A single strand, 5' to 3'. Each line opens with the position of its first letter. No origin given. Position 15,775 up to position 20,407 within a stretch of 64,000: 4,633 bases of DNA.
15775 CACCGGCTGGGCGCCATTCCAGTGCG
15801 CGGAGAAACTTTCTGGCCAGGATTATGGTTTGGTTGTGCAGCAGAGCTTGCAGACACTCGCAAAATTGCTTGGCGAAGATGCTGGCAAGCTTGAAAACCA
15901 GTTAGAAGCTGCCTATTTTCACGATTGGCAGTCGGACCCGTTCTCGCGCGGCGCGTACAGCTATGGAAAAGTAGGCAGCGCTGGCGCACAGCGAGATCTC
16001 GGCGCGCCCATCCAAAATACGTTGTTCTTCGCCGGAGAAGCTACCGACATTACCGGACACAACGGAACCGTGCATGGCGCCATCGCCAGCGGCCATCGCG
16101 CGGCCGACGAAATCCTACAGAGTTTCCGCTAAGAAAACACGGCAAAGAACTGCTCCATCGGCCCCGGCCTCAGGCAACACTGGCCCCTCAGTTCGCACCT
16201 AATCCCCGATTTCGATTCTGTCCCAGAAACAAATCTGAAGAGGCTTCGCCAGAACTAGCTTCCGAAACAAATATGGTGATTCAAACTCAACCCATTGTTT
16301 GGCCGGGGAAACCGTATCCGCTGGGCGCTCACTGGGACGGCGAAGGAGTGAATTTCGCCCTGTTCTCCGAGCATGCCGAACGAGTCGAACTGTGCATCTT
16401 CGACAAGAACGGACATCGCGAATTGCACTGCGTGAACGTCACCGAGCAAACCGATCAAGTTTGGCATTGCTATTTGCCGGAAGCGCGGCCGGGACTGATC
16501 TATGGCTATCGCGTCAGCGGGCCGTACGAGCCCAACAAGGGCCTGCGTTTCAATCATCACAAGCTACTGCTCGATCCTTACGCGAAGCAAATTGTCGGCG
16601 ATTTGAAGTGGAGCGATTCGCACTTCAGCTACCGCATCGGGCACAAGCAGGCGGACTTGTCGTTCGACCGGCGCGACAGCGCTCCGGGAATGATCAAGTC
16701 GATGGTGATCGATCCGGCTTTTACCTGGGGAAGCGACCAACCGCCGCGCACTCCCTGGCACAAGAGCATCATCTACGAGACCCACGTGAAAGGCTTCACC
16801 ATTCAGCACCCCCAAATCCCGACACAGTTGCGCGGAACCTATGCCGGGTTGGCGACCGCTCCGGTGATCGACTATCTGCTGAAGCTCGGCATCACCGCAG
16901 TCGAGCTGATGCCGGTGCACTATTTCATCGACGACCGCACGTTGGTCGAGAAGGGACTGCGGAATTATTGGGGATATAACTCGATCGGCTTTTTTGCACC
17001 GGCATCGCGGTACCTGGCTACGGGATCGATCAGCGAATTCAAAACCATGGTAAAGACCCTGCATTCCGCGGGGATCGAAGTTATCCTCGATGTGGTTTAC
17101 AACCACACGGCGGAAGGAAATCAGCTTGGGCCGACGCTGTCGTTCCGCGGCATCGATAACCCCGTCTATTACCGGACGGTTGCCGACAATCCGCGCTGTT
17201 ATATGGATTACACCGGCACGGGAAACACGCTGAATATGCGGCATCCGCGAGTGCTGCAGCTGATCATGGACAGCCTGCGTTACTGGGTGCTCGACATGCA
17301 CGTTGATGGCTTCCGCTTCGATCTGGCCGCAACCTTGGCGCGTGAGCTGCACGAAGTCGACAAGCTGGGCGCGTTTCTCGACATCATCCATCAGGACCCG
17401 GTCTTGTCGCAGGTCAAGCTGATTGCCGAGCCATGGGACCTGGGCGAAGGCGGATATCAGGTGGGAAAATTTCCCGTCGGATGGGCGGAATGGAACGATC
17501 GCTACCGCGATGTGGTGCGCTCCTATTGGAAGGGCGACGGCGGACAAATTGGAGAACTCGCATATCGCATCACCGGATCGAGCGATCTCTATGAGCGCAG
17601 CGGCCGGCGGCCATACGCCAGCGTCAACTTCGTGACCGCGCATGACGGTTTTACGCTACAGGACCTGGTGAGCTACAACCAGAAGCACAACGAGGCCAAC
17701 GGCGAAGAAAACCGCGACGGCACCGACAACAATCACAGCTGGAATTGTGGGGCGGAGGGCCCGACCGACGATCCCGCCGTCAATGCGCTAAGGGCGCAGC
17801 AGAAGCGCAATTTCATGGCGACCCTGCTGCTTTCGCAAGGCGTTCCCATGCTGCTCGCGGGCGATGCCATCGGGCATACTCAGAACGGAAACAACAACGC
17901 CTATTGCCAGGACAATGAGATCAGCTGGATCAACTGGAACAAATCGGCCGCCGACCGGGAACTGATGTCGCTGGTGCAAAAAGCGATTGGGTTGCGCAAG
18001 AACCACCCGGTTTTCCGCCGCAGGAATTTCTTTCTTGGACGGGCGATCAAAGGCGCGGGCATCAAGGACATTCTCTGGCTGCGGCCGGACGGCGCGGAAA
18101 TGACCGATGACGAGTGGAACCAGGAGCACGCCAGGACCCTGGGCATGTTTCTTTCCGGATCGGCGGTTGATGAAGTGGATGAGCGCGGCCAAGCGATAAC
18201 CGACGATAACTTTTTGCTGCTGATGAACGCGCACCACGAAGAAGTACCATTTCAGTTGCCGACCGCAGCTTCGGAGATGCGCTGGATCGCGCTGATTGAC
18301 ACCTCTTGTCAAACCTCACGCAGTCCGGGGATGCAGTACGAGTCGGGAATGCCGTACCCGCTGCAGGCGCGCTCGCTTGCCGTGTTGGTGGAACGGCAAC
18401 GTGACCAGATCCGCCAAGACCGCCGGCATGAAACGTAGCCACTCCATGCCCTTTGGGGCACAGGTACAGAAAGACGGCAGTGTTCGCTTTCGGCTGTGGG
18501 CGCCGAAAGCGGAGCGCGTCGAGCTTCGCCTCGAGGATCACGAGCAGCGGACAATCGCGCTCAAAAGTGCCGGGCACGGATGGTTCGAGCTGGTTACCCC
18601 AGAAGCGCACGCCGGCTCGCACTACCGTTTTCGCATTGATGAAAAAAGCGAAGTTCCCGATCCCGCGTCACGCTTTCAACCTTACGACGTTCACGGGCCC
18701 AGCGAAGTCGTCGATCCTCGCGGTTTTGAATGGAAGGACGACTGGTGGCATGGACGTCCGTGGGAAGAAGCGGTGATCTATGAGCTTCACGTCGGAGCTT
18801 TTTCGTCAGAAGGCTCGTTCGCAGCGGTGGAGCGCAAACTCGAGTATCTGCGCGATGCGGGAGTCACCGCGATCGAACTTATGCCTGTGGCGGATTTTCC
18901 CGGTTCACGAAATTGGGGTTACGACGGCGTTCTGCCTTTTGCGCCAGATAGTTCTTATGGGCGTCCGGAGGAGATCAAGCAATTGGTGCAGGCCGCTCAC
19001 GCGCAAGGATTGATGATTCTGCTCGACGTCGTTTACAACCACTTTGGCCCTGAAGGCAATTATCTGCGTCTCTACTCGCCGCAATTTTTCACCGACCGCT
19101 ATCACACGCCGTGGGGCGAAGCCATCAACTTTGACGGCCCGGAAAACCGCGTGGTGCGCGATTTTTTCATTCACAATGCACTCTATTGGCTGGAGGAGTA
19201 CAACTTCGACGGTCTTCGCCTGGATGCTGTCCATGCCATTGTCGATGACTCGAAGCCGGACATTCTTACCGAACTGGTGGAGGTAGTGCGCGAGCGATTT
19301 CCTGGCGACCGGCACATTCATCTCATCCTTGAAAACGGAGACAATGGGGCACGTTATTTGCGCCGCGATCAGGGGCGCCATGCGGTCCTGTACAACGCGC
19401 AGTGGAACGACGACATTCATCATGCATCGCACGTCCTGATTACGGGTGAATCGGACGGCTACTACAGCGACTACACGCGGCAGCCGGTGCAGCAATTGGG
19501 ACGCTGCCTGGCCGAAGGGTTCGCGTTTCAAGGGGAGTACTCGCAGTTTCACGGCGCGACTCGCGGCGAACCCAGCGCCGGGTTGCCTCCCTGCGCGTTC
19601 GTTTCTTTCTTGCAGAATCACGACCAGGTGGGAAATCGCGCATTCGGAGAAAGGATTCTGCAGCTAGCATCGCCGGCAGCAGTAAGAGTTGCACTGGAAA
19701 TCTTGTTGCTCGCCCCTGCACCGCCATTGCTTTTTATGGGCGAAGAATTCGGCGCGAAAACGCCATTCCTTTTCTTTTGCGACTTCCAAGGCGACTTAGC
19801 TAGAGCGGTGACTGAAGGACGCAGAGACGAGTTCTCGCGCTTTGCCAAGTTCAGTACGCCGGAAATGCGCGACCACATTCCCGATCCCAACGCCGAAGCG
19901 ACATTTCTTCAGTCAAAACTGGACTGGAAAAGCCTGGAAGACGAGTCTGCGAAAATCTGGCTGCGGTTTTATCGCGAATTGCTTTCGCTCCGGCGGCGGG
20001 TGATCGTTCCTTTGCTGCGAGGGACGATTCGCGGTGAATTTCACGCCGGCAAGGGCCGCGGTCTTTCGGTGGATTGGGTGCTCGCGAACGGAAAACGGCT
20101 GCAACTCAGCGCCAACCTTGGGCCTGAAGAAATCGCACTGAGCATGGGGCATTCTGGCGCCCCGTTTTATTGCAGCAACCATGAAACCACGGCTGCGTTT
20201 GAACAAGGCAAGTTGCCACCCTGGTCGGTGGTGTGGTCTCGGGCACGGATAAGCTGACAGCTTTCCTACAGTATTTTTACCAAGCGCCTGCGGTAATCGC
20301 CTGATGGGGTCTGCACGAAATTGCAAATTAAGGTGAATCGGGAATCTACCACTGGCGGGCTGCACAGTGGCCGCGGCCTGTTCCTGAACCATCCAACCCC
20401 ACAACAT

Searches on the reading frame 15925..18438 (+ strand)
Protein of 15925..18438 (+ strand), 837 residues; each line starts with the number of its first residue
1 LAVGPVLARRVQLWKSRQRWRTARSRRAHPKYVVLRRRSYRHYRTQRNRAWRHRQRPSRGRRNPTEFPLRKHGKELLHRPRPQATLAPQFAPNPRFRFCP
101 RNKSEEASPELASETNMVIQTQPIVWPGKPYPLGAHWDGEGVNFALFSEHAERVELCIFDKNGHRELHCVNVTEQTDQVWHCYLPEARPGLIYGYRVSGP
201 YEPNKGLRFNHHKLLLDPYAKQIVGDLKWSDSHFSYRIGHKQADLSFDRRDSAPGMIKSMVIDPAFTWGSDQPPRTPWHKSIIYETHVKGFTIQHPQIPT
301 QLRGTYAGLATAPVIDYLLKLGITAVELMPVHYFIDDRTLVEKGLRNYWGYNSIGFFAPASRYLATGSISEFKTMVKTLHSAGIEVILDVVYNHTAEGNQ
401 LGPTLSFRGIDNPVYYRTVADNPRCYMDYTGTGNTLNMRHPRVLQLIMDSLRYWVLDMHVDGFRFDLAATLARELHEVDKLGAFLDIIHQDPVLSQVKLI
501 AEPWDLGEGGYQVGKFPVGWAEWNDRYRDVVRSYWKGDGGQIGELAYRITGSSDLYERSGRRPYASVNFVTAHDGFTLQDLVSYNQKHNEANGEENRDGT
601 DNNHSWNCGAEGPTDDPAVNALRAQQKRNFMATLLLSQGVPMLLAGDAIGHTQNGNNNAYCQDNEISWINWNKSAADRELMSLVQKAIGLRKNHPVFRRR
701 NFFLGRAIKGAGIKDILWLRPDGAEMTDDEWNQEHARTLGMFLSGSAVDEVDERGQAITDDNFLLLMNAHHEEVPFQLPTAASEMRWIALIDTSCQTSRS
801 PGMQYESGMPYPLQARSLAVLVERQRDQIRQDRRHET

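Call 10: search_protein_families(library=pfam, proteins=[window:15925-18438:+], max_evalue=0.001)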
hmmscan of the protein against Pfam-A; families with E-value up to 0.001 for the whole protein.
window:15925-18438:+ (837 aa): 2 families
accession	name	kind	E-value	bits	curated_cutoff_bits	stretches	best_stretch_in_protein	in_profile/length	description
PF02922.24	CBM_48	-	1.1e-20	74.2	22.4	1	132-220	1-83/83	Carbohydrate-binding module 48 (Isoamylase N-terminal domain)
PF00128.31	Alpha-amylase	-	7.8e-15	55.5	22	2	314-397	24-94/446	Alpha amylase, catalytic domain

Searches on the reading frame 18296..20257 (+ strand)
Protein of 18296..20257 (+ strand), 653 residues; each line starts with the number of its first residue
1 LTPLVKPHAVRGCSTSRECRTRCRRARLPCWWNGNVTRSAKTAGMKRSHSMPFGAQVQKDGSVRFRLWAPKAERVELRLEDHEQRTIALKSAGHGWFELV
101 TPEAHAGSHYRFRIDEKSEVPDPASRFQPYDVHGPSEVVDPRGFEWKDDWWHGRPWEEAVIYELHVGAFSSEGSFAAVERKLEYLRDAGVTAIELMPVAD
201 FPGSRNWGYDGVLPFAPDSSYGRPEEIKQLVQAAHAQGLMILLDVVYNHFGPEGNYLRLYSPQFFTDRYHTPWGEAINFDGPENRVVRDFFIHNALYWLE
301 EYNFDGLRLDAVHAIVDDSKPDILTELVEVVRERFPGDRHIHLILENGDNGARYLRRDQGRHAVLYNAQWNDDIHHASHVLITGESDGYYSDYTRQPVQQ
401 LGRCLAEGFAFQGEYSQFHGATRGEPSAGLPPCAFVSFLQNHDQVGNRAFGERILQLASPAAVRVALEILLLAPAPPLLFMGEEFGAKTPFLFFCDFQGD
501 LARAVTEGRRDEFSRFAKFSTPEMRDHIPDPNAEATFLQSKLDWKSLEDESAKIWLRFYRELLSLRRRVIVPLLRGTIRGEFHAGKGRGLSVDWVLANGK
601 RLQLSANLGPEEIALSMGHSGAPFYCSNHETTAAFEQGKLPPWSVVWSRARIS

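Call 10: search_protein_families(library=pfam, proteins=[window:18296-20257:+], max_evalue=0.001)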
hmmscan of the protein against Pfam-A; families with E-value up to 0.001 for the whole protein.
window:18296-20257:+ (653 aa): 4 families
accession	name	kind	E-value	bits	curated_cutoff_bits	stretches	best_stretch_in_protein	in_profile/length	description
PF00128.31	Alpha-amylase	-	2.1e-19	70.5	22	1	172-256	15-98/446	Alpha amylase, catalytic domain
PF11941.14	DUF3459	-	8.5e-15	55.4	22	1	558-647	1-89/90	Domain of unknown function (DUF3459)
PF02922.24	CBM_48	-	1.2e-12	48.4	22.4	1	52-118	1-72/83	Carbohydrate-binding module 48 (Isoamylase N-terminal domain)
PF22019.2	GlgB_N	-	0.00037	21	27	0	57-118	24-84/94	alpha-1,4-glucan branching enzyme GlgB, N-terminal domain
